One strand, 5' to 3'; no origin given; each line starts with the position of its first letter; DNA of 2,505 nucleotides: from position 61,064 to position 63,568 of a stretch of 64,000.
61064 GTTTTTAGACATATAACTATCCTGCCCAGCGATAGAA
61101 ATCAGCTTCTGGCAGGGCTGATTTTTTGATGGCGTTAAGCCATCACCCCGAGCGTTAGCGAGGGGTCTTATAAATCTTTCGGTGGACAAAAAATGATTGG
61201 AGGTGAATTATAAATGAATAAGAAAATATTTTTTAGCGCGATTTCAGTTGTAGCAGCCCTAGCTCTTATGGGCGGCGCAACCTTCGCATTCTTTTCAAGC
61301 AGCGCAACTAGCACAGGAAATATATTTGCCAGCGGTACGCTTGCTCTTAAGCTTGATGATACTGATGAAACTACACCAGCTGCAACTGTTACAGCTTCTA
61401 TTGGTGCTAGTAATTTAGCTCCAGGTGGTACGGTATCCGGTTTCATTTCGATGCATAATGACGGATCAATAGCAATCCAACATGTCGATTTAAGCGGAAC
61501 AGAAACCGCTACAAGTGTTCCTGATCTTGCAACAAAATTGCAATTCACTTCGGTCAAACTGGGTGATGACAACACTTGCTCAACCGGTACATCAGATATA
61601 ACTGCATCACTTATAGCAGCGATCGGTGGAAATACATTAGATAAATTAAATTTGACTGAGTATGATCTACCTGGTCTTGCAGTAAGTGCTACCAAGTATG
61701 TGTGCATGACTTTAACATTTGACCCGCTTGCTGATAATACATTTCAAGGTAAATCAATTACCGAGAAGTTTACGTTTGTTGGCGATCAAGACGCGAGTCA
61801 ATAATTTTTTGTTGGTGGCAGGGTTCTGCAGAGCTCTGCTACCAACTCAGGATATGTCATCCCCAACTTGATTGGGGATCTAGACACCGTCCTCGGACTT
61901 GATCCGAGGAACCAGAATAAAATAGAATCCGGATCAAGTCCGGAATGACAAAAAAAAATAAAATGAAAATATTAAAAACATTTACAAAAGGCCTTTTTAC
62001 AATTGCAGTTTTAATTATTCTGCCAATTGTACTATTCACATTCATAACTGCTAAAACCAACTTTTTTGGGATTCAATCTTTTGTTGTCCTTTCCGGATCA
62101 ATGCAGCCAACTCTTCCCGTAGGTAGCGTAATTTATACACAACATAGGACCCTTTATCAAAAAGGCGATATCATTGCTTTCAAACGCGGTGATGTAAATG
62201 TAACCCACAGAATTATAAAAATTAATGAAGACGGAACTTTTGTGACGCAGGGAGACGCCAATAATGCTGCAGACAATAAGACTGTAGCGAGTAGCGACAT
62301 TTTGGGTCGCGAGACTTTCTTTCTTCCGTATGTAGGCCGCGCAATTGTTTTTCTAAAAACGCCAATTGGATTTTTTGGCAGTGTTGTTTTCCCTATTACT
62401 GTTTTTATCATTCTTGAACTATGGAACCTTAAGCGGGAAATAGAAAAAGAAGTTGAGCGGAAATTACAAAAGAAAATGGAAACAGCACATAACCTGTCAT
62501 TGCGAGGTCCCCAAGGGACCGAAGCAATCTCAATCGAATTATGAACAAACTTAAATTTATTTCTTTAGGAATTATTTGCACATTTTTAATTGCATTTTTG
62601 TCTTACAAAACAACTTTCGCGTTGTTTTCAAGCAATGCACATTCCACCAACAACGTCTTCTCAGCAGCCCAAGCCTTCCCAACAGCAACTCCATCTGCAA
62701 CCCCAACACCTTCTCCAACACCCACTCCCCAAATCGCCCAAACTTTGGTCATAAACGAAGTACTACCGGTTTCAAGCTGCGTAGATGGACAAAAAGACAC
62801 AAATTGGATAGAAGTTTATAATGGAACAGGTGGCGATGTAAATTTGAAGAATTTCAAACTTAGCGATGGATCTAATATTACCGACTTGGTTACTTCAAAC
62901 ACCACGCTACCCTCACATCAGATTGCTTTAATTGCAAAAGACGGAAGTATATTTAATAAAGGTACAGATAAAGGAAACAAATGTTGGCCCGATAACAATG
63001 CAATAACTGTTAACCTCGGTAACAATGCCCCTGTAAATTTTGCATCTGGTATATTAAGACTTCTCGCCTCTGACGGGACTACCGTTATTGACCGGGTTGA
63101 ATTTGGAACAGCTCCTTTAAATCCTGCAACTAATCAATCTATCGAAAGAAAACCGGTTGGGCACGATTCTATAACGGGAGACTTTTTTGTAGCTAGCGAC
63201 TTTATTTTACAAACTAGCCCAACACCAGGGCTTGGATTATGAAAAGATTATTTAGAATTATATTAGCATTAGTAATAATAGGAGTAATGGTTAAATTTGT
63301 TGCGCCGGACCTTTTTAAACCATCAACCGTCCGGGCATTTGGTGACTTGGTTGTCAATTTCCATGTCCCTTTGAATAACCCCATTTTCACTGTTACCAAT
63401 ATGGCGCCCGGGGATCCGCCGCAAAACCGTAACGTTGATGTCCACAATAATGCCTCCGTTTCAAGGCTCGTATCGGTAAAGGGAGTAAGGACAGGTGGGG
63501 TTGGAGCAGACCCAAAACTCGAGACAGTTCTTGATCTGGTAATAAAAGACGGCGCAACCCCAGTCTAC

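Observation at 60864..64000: tasA-like / sipW / LTD-protein cluster: a Bacillus-type biofilm-fibre secretion module in a CPR-like genome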

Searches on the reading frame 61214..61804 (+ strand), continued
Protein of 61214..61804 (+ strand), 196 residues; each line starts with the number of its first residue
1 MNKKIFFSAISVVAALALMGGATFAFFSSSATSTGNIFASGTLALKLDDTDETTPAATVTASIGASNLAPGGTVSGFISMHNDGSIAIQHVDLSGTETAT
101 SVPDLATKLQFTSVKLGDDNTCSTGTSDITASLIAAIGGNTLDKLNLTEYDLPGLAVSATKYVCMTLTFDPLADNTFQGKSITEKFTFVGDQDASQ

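Call 58: search_protein_families(library=pfam, proteins=[L012:8789-10150:+, L016:10801-12060:+, L013:9176-10432:+, L019:8972-10159:+, L020:8879-9925:+, L014:1198-2607:+, L004:2900-4276:+, L016:7968-9455:+, L021:2474-2950:+, L021:2952-4010:+], max_evalue=0.01)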
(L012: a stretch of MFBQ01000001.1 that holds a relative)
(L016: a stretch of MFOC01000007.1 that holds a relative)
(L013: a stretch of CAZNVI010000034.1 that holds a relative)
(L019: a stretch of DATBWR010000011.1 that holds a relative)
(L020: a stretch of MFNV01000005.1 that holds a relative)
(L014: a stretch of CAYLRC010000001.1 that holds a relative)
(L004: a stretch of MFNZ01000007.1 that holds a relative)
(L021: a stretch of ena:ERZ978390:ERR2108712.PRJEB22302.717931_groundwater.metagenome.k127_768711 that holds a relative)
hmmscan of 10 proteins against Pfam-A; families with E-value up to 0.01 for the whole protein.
L012:8789-10150:+ (453 aa): 2 families
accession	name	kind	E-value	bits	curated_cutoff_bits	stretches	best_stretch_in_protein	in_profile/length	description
PF00932.25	LTD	-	2.2e-13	51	34.3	1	263-377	5-107/109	Lamin Tail Domain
PF10502.14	Peptidase_S26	-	1.8e-06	28.5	22.9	1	16-96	7-79/168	Signal peptidase, peptidase S26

L016:10801-12060:+ (419 aa): 2 families
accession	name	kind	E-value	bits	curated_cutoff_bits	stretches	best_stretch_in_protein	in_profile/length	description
PF00932.25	LTD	-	2.5e-15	57.2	34.3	1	250-357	5-105/109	Lamin Tail Domain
PF10502.14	Peptidase_S26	-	0.00067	20.1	22.9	1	15-93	5-77/168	Signal peptidase, peptidase S26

L013:9176-10432:+ (418 aa): 3 families
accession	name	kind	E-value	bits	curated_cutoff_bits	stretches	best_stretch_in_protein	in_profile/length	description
PF00932.25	LTD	-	3.5e-14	53.5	34.3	1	262-372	5-108/109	Lamin Tail Domain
PF10502.14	Peptidase_S26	-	6.8e-06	26.6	22.9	1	15-92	7-76/168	Signal peptidase, peptidase S26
PF00717.28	Peptidase_S24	-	0.0012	19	23.3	0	35-83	37-75/116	Peptidase S24-like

L019:8972-10159:+ (395 aa): 0 families

L020:8879-9925:+ (348 aa): 2 families
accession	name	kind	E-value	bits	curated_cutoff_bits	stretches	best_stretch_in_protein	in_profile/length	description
PF10502.14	Peptidase_S26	-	1.2e-06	29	22.9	1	19-90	6-78/168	Signal peptidase, peptidase S26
PF00717.28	Peptidase_S24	-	0.0047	17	23.3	1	39-84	37-77/116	Peptidase S24-like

L014:1198-2607:+ (469 aa): 2 families
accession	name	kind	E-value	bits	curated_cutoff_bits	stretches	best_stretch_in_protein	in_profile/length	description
PF10502.14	Peptidase_S26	-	9.4e-06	26.1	22.9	1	11-81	6-78/168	Signal peptidase, peptidase S26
PF00717.28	Peptidase_S24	-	0.0002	21.5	23.3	1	30-81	36-82/116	Peptidase S24-like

L004:2900-4276:+ (458 aa): 1 family
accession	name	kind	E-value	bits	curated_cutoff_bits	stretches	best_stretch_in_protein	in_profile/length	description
PF12389.13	Peptidase_M73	-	1.2e-08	35.5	22.5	1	15-56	13-53/196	Camelysin metallo-endopeptidase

L016:7968-9455:+ (495 aa): 4 families
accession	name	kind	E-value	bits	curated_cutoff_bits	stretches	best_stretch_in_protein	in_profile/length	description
PF00092.34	VWA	-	4.5e-20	73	23.8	1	311-489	1-173/174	von Willebrand factor type A domain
PF13519.12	VWA_2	-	1.1e-07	32.9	27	1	312-422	1-106/107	von Willebrand factor type A domain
PF12389.13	Peptidase_M73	-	0.00019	21.8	22.5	1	19-59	12-51/196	Camelysin metallo-endopeptidase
PF13768.12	VWA_3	-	0.00021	21.8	27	1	311-470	2-147/155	von Willebrand factor type A domain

L021:2474-2950:+ (158 aa): 0 families

L021:2952-4010:+ (352 aa): 1 family
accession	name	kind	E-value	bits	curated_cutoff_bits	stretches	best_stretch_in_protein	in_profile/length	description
PF00353.25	HemolysinCabind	-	2e-37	127.1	23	7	291-324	3-36/36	RTX calcium-binding nonapeptide repeat (4 copies)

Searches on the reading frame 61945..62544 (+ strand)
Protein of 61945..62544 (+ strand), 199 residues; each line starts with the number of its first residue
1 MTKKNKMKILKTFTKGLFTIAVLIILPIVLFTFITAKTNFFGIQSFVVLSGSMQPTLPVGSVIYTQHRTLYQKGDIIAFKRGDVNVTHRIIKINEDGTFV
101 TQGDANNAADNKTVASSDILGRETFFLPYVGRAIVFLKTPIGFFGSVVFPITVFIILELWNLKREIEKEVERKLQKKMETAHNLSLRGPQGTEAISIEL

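Call 3: search_protein_families(library=pfam, proteins=[window:61945-62544:+], max_evalue=0.1)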
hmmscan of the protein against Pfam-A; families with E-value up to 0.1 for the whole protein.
window:61945-62544:+ (199 aa): 4 families
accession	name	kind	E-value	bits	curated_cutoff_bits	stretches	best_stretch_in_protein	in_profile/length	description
PF10502.14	Peptidase_S26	-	5.1e-06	27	22.9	1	24-83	7-67/168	Signal peptidase, peptidase S26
PF09953.15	DUF2187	-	0.0045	17.4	24.7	1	73-101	5-33/60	Uncharacterized protein conserved in bacteria (DUF2187)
PF00717.28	Peptidase_S24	-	0.0058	16.8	23.3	1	48-100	40-90/116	Peptidase S24-like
PF15086.11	UPF0542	-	0.093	13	27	1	138-180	14-59/68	Uncharacterised protein family UPF0542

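Call 4: search_protein_families(library=ncbifam, proteins=[window:61945-62544:+], max_evalue=0.1)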
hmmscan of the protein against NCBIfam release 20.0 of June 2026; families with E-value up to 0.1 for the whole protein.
window:61945-62544:+ (199 aa): 4 families
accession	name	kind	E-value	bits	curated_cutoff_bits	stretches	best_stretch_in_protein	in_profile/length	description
TIGR02228.1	sigpep_I_arch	equivalog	8.9e-27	93.9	51.85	1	17-156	6-152/158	signal peptidase I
NF046067.1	SigPepSipWBacil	equivalog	4.5e-25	88.3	190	1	14-178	8-183/189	signal peptidase I SipW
TIGR02227.1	sigpep_I_bact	equivalog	8.4e-07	29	47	1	25-104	2-88/162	signal peptidase I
NF006993.0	PRK09458.1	equivalog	0.012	16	90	1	134-187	3-57/75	envelope stress response membrane protein PspB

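Call 54: search_solved_structures(query=window:61945-62544:+, max_evalue=1, show_alignments=2)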
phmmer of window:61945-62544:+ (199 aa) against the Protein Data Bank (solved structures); distinct sequences matched with E-value up to 1: 3.
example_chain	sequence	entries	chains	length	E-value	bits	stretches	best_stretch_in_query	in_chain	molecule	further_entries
7p2q_A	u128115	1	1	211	7.8e-10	42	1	45-143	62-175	Signal peptidase complex catalytic subunit SEC11C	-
7p2p_A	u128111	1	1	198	2.8e-09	40.2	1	46-157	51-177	Signal peptidase complex catalytic subunit SEC11A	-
9rjb_A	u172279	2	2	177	5.7e-09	39.2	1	46-157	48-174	Signal peptidase complex catalytic subunit SEC11A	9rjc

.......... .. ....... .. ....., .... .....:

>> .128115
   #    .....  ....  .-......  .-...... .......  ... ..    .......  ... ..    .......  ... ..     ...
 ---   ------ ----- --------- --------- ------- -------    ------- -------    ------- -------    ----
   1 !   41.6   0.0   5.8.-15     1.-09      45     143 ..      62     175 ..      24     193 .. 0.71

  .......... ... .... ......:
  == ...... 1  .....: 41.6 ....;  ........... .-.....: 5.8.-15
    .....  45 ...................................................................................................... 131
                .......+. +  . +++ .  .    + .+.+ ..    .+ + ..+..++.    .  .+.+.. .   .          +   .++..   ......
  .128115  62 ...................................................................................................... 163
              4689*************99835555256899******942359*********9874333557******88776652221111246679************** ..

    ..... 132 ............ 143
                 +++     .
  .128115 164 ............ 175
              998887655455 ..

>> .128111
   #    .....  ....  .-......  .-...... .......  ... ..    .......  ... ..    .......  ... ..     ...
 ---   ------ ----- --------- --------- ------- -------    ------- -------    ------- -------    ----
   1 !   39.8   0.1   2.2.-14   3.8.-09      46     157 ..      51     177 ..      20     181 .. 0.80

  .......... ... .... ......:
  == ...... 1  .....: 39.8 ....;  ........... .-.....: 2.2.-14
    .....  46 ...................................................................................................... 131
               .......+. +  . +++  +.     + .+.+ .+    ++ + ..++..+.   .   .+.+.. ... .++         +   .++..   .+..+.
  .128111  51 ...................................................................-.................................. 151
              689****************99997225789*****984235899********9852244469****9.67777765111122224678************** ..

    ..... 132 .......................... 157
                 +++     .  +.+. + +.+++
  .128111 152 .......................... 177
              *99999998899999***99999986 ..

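Call 56: list_cluster_members(proteins=[P0001, window:61945-62544:+, window:62541-63242:+, L001:6067-7398:+])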
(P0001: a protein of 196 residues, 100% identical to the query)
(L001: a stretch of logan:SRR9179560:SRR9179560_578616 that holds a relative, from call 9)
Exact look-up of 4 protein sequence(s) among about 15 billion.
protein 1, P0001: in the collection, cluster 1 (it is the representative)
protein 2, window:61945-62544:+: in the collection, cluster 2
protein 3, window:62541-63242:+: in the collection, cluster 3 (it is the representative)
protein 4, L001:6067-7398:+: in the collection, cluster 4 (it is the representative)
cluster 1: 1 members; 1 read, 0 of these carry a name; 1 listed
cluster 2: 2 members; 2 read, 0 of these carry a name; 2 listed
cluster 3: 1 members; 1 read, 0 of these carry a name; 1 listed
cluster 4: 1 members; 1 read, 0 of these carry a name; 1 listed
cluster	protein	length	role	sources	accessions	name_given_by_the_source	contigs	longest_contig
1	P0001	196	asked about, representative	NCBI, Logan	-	-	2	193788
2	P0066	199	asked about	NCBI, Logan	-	-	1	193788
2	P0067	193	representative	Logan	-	-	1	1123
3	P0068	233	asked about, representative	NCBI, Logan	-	-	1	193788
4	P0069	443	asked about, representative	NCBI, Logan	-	-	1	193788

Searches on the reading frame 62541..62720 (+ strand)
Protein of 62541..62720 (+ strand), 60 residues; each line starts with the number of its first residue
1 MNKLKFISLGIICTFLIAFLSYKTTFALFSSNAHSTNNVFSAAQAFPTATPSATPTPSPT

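Call 45: search_protein_families(library=ncbifam, proteins=[window:62541-62720:+], max_evalue=10)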
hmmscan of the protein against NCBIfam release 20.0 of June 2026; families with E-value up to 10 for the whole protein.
seq(60 aa): 1 family
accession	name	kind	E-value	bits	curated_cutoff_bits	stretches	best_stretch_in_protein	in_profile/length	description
TIGR00998.1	8a0101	subfamily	0.26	10.2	390.8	1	7-46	4-43/334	EmrA/EmrK family multidrug efflux transporter periplasmic adaptor subunit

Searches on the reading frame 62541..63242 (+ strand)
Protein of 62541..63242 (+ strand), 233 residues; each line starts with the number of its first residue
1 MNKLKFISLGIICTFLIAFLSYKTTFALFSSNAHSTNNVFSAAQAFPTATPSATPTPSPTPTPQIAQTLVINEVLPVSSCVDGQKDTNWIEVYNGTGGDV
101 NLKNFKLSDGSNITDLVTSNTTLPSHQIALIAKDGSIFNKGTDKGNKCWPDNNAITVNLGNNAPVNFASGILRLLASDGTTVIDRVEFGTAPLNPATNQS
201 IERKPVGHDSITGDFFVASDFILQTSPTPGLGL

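Call 3: search_protein_families(library=pfam, proteins=[window:62541-63242:+], max_evalue=0.1)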
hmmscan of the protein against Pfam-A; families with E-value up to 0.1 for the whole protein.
window:62541-63242:+ (233 aa): 1 family
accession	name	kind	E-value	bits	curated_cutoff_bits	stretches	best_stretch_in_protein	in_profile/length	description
PF00932.25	LTD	-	8.2e-11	42.7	34.3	1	66-188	5-107/109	Lamin Tail Domain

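Call 4: search_protein_families(library=ncbifam, proteins=[window:62541-63242:+], max_evalue=0.1)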
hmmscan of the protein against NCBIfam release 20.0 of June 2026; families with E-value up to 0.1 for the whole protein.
window:62541-63242:+ (233 aa): 0 families

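Call 9: find_encoding_contigs(protein=window:62541-63242:+, flank=10000, max_places=6)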
Protein window:62541-63242:+ (233 aa): 1 contig read that carries it; 1 place shown.
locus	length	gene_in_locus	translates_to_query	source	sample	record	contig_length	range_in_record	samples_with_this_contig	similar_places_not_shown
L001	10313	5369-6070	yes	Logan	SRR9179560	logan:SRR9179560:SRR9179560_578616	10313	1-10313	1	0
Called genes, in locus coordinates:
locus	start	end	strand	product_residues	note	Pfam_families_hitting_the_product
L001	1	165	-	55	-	?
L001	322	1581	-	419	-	-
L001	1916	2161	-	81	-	PF10055:DUF2292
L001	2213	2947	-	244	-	-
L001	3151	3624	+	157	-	PF13419:HAD_2, PF00702:Hydrolase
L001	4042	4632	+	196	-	PF12389:Peptidase_M73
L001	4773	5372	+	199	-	PF10502:Peptidase_S26 (weak)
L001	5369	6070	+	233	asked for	PF00932:LTD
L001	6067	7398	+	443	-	PF00932:LTD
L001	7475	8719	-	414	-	-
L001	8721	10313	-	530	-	?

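Call 45: search_protein_families(library=ncbifam, proteins=[L001:6067-7398:+, window:62541-63242:+], max_evalue=10)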
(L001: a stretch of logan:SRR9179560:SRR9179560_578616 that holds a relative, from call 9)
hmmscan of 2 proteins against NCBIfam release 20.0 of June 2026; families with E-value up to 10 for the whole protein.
L001:6067-7398:+ (443 aa): 0 families

window:62541-63242:+ (233 aa): 1 family
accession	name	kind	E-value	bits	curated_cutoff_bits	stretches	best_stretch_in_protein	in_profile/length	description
NF047903.1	MmDecMmdC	equivalog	0.11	12.9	200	1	37-81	18-63/132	methylmalonyl-CoA decarboxylase subunit gamma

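Call 69: search_protein_families(library=pfam, proteins=[L001:6067-7398:+, L001:7475-8719:-, L001:8721-10259:-], max_evalue=0.01)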
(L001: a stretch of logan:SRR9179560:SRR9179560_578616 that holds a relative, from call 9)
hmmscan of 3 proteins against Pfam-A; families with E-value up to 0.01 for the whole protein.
L001:6067-7398:+ (443 aa): 1 family
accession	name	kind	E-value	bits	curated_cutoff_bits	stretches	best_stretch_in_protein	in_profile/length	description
PF00932.25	LTD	-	1.2e-13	51.9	34.3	1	299-397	20-108/109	Lamin Tail Domain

L001:7475-8719:- (414 aa): 2 families
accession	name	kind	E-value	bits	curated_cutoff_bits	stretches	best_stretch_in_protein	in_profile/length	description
PF13620.12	CarboxypepD_reg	-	0.00097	19.9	32.3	1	328-395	4-81/82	Carboxypeptidase regulatory-like domain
PF13715.12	CarbopepD_reg_2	-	0.001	19.5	32.2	1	347-398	25-79/88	CarboxypepD_reg-like domain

L001:8721-10259:- (512 aa): 0 families

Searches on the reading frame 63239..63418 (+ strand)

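Call 45: search_protein_families(library=ncbifam, proteins=[window:63239-63418:+], max_evalue=10)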
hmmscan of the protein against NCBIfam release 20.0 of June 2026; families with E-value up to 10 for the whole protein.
seq(60 aa): 1 family
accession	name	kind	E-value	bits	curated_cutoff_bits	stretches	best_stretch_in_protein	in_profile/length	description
TIGR01710.1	typeII_sec_gspG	equivalog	0.2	11.7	88.85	1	4-27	5-28/134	type II secretion system major pseudopilin GspG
